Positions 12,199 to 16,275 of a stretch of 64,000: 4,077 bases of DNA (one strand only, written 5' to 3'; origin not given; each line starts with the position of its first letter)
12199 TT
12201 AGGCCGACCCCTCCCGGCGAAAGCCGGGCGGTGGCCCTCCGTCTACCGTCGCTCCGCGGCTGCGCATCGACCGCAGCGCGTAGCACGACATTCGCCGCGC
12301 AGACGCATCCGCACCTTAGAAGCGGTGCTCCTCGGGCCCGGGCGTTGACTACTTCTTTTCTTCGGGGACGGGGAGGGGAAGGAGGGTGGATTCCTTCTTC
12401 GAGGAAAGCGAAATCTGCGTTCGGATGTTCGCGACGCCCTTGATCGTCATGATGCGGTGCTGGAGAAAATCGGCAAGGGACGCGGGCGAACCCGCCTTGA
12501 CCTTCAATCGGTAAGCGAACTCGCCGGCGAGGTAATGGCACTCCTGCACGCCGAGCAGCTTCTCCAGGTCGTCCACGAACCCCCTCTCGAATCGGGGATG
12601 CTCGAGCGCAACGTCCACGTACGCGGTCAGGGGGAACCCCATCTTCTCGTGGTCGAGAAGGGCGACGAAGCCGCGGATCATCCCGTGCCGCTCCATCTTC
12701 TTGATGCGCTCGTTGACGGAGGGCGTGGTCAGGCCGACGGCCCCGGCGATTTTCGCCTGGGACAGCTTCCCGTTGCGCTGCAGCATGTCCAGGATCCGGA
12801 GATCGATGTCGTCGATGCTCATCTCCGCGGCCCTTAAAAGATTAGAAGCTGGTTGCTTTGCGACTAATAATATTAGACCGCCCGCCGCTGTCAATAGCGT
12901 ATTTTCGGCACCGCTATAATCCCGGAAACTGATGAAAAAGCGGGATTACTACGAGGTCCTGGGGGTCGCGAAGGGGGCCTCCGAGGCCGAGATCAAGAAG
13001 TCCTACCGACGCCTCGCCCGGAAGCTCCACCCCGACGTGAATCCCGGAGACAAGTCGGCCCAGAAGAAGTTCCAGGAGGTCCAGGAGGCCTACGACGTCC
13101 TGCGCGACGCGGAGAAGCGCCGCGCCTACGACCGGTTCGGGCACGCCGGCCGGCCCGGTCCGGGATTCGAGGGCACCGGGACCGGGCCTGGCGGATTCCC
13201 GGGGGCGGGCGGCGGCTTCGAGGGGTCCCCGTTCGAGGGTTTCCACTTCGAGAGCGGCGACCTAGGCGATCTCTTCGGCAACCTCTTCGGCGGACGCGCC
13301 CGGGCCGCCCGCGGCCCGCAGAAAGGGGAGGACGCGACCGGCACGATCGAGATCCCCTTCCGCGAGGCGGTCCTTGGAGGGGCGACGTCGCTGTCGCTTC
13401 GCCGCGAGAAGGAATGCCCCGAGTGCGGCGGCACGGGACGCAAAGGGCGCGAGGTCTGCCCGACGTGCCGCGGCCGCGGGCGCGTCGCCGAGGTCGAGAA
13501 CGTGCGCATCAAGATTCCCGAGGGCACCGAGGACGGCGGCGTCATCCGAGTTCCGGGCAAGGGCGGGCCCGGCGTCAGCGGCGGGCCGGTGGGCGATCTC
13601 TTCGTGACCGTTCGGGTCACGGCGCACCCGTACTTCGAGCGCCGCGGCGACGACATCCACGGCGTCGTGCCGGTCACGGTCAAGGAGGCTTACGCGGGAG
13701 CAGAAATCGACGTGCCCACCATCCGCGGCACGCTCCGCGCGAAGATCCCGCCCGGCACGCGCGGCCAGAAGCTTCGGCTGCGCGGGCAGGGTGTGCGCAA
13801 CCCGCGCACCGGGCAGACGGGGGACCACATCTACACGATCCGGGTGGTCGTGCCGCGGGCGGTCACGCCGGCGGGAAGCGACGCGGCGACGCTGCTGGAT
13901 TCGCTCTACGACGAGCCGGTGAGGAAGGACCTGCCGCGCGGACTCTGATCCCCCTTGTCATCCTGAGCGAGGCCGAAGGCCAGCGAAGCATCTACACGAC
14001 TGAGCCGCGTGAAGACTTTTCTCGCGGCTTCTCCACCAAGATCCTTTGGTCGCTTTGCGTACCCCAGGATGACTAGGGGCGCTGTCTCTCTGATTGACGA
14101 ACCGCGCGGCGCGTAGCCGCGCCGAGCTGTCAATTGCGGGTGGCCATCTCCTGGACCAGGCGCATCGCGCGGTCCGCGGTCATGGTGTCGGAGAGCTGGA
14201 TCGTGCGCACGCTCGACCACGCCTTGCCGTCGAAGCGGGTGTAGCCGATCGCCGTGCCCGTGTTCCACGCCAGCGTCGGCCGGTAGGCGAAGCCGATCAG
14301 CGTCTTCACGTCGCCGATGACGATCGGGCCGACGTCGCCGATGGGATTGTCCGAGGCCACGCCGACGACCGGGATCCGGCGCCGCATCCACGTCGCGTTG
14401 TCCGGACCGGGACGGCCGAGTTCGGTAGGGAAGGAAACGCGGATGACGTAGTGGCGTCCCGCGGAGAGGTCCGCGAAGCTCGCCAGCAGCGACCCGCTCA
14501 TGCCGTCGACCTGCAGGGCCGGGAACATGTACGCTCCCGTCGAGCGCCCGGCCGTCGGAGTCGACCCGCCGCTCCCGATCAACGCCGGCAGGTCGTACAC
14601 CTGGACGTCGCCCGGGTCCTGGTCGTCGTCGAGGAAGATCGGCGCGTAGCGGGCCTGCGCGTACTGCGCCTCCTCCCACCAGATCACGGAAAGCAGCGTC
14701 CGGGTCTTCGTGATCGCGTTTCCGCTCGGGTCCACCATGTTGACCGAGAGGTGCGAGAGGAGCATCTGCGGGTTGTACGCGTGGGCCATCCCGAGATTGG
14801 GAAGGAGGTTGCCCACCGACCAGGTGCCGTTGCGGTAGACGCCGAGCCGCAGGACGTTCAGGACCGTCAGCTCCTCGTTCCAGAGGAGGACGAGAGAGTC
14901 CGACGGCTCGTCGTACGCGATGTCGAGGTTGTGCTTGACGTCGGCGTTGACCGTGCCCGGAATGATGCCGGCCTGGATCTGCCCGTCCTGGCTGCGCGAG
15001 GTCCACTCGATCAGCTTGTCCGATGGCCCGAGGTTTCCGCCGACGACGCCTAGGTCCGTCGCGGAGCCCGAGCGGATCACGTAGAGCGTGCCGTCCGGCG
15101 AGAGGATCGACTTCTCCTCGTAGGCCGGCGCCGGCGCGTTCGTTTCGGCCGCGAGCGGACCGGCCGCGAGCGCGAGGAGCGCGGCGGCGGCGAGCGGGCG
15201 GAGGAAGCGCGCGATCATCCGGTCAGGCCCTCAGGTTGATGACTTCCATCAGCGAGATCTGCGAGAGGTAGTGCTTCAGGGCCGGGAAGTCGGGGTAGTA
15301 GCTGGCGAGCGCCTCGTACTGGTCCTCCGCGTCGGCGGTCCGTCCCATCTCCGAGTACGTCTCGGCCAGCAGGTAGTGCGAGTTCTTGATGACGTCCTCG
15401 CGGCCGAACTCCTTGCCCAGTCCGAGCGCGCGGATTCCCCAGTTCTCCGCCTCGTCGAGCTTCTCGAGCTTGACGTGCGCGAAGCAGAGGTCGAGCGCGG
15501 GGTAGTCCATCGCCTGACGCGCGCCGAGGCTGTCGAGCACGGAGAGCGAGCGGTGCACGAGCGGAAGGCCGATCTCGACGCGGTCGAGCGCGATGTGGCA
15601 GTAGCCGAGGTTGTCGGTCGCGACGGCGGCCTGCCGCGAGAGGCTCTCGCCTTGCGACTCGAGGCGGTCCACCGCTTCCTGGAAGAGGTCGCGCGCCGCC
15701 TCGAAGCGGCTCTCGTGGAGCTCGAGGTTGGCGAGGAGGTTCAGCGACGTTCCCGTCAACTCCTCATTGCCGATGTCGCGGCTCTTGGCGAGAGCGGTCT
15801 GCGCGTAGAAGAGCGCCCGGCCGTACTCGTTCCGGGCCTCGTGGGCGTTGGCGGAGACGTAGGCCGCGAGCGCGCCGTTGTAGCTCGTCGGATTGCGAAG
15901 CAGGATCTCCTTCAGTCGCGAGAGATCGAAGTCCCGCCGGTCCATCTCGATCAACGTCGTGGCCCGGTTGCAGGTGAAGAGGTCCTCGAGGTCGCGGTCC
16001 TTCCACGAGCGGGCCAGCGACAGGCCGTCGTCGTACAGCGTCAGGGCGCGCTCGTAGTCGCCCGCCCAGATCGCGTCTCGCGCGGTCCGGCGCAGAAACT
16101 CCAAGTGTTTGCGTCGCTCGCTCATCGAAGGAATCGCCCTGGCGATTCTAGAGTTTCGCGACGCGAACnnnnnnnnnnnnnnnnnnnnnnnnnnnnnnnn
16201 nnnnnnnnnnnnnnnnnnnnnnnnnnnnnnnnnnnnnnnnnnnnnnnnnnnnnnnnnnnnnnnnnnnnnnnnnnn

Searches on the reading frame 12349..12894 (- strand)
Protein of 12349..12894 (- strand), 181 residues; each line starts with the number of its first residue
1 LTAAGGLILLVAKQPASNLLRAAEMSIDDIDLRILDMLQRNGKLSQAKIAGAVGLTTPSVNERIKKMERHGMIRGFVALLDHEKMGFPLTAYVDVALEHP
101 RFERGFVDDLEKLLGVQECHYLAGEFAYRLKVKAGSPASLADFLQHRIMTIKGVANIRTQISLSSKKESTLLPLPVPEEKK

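Call 106: search_protein_families(library=pfam, proteins=[window:12349-12894:-], max_evalue=0.001)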
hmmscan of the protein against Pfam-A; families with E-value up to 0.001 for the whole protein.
window:12349-12894:- (181 aa): 7 families
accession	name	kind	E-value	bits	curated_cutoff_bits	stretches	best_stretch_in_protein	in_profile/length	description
PF13412.12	HTH_24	-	1.7e-15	56.7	21.9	1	27-74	1-48/48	Winged helix-turn-helix DNA-binding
PF13404.12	HTH_AsnC-type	-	1.4e-14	54.1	27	1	27-68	1-42/42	AsnC-type helix-turn-helix domain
PF01037.27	AsnC_trans_reg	-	4.4e-14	52.6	25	1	102-164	10-72/73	Lrp/AsnC ligand binding domain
PF01047.28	MarR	-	3.1e-07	30.6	24.6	1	32-74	6-48/59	MarR family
PF12802.13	MarR_2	-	1.1e-06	29.1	27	1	28-74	4-51/61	MarR family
PF13545.12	HTH_Crp_2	-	2.8e-05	24.4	27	1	43-84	22-66/70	Crp-like helix-turn-helix domain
PF24034.1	DUF7343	-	0.00018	21.7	27.6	1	33-75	7-50/62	Domain of unknown function (DUF7343)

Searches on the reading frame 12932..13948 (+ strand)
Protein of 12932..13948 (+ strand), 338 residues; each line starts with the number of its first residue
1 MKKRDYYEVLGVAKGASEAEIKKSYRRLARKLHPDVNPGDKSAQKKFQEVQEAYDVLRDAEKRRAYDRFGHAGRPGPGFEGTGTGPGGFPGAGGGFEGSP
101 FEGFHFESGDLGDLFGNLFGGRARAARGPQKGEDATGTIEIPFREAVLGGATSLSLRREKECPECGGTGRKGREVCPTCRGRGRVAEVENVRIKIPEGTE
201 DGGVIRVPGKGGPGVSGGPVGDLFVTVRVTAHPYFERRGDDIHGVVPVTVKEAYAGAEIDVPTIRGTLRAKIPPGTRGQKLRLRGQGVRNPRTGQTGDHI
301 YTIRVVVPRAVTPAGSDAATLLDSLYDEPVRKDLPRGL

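Call 106: search_protein_families(library=pfam, proteins=[window:12932-13948:+], max_evalue=0.001)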
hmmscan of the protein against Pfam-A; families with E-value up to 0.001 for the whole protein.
window:12932-13948:+ (338 aa): 3 families
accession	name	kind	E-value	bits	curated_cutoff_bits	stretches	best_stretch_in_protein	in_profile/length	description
PF01556.23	DnaJ_C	-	3.4e-39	134.8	26.6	1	138-308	4-152/152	DnaJ C terminal domain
PF00226.36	DnaJ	-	4.3e-28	97.6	27.8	1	5-67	1-63/63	DnaJ domain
PF00684.25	DnaJ_CXXCXGXG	-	0.00012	22.7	32.7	1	162-183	1-65/65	DnaJ central domain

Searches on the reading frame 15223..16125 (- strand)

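Call 106: search_protein_families(library=pfam, proteins=[window:15223-16125:-], max_evalue=0.001)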
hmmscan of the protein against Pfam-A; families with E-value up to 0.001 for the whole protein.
window:15223-16125:- (300 aa): 9 families
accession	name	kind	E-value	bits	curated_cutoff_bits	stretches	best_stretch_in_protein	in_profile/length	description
PF13424.12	TPR_12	-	1.8e-15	57.4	30.1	3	212-271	8-69/77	Tetratricopeptide repeat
PF07719.23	TPR_2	-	2.2e-11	43.4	27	0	249-279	3-33/34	Tetratricopeptide repeat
PF13428.12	TPR_14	-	3e-07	30.9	23.5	0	250-289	4-43/44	Tetratricopeptide repeat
PF00515.34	TPR_1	-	3.6e-07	30.2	27.8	0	249-271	3-25/34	Tetratricopeptide repeat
PF14559.12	TPR_19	-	4.7e-07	30.5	25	0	250-288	28-66/68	Tetratricopeptide repeat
PF13374.12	TPR_10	-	2.7e-06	27.7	27.5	0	124-155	1-32/42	Tetratricopeptide repeat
PF13432.12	TPR_16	-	4e-06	27.6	32.7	0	91-154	3-60/65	Tetratricopeptide repeat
PF13181.12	TPR_8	-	0.00023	21.5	25.7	0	249-279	3-33/34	Tetratricopeptide repeat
PF13174.12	TPR_6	-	0.00038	21.4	26.3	0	251-279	4-32/33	Tetratricopeptide repeat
